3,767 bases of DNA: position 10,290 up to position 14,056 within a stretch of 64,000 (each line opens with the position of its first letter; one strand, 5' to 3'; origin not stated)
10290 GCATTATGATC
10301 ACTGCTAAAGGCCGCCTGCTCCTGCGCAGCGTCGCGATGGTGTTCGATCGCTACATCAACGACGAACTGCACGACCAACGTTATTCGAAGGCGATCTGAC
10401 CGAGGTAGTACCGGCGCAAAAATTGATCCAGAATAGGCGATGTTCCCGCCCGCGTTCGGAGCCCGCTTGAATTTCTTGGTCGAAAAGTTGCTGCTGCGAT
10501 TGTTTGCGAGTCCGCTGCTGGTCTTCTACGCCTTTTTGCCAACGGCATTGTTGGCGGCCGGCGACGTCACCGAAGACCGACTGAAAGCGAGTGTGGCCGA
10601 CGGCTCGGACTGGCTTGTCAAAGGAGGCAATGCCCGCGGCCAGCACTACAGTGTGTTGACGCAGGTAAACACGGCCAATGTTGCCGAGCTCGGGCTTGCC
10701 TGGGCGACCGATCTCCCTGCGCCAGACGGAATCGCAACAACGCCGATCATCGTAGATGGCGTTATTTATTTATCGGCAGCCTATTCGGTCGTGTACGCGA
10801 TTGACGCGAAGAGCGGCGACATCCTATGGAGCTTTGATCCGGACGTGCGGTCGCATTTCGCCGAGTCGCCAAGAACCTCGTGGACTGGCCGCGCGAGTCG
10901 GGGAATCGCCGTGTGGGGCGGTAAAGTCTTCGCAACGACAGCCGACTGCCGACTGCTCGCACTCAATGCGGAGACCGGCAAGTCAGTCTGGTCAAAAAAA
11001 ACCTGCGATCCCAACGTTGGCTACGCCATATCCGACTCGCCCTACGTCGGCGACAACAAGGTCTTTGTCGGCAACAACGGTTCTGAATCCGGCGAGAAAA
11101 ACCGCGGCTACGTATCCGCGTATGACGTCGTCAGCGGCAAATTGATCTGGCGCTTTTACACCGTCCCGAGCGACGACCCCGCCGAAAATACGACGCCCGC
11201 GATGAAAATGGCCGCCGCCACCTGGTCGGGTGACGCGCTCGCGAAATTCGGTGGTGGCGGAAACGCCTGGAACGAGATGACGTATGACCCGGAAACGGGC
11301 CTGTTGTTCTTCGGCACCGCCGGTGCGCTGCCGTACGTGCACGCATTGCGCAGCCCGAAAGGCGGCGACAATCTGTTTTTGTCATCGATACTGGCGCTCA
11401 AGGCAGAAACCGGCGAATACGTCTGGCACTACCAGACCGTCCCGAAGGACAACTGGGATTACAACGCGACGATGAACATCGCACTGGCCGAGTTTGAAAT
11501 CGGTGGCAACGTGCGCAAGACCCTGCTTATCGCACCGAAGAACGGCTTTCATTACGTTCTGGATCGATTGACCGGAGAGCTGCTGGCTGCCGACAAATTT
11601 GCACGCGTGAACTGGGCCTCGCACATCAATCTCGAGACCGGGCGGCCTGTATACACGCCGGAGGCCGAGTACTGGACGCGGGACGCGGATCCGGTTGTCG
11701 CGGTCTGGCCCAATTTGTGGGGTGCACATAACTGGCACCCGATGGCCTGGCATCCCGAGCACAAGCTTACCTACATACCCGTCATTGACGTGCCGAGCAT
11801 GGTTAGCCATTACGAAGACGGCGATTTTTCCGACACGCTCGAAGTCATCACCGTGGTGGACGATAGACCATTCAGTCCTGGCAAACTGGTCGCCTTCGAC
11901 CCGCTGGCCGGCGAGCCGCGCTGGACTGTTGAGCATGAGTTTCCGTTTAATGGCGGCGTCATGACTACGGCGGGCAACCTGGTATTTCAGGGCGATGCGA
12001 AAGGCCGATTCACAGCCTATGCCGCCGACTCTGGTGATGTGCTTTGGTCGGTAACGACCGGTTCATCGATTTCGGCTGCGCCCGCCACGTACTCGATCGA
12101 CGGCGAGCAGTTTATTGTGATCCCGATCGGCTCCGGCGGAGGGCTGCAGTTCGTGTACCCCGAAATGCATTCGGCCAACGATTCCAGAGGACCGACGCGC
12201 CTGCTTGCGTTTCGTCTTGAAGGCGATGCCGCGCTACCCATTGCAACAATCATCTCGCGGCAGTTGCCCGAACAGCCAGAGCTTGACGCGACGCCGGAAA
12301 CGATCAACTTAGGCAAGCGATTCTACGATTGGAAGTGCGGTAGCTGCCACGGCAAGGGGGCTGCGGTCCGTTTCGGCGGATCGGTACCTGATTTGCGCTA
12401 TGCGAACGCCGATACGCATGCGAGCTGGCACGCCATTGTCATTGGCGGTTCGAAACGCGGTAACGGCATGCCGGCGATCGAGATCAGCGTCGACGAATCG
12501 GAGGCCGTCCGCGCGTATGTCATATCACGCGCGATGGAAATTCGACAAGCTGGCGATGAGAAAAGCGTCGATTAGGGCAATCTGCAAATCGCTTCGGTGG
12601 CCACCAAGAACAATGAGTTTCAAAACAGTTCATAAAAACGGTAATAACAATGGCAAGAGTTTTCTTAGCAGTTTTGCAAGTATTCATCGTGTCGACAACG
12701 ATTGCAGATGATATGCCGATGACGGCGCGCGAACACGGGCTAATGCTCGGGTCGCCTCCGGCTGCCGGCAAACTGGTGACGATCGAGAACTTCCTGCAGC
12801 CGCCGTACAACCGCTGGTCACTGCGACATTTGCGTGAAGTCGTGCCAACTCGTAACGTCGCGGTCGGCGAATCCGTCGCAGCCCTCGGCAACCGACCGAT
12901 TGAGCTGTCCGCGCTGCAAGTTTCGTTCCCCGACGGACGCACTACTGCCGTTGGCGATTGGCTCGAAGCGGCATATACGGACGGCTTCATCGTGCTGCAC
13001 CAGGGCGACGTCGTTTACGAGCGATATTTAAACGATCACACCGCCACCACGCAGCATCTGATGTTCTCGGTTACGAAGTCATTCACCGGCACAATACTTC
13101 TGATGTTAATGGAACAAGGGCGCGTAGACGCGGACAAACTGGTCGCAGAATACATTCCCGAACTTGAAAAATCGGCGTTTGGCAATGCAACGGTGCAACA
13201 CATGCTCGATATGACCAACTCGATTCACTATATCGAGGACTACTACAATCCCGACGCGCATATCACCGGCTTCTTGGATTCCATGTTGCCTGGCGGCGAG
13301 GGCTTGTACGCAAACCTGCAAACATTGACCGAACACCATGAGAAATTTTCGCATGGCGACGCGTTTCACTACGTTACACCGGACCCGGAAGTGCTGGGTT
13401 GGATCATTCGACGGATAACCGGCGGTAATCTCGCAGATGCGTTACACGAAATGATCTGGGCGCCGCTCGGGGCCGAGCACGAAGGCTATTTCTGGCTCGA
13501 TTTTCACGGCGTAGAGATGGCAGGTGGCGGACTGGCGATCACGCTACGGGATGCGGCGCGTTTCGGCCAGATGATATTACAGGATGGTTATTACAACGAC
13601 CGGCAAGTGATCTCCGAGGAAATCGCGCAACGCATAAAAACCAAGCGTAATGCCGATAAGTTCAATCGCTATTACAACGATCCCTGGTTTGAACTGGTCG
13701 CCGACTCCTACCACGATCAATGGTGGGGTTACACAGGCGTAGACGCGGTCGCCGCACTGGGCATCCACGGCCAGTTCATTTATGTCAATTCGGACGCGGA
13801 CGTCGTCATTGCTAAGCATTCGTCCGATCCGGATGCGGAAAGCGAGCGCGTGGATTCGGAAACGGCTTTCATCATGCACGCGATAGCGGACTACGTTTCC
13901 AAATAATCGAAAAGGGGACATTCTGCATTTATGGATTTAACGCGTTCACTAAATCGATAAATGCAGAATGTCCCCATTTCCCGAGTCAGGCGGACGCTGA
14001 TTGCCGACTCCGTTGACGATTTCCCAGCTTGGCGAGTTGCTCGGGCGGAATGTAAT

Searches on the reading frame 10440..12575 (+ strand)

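Call 57: search_protein_families(library=pfam, proteins=[window:10440-12575:+], max_evalue=0.00001)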
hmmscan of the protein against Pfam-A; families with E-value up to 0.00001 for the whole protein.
window:10440-12575:+ (711 aa): 4 families
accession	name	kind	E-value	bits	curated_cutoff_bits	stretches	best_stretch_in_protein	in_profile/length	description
PF01011.28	PQQ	-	2e-75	255.1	26.7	2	58-382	1-335/595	Glucose/ethanol/alcohol dehydrogenase, beta-propeller domain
PF13360.13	PQQ_2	-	2.1e-29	103.2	27.6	2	116-273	3-128/233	Outer membrane protein assembly factor BamB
PF13570.13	Beta-prop_ACSF4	-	2.6e-11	44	133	0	86-213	83-193/329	Beta-alanine-activating enzyme, beta-propeller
PF13442.11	Cytochrome_CBB3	-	1.1e-06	29.3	27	1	623-694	4-68/68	Cytochrome C oxidase, cbb3-type, subunit III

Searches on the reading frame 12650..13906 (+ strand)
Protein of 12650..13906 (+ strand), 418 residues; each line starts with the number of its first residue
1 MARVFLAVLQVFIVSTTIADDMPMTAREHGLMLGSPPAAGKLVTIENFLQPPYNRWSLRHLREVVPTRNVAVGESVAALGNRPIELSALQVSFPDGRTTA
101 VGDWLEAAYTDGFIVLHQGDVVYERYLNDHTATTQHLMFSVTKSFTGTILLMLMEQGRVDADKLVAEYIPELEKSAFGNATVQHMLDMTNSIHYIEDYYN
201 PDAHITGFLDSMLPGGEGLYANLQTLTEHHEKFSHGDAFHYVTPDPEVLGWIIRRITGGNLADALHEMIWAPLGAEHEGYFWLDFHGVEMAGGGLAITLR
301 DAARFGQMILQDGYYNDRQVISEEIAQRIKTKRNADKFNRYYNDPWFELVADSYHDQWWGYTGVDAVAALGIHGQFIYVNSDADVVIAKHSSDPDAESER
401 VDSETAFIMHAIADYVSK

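Call 75: search_protein_families(library=pfam, proteins=[window:12650-13906:+], max_evalue=0.00001)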
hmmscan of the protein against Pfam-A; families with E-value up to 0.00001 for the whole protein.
window:12650-13906:+ (418 aa): 1 family
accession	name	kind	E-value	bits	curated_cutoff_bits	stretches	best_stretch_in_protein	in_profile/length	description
PF00144.29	Beta-lactamase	-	9.2e-32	110.9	27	1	113-401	19-319/329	Beta-lactamase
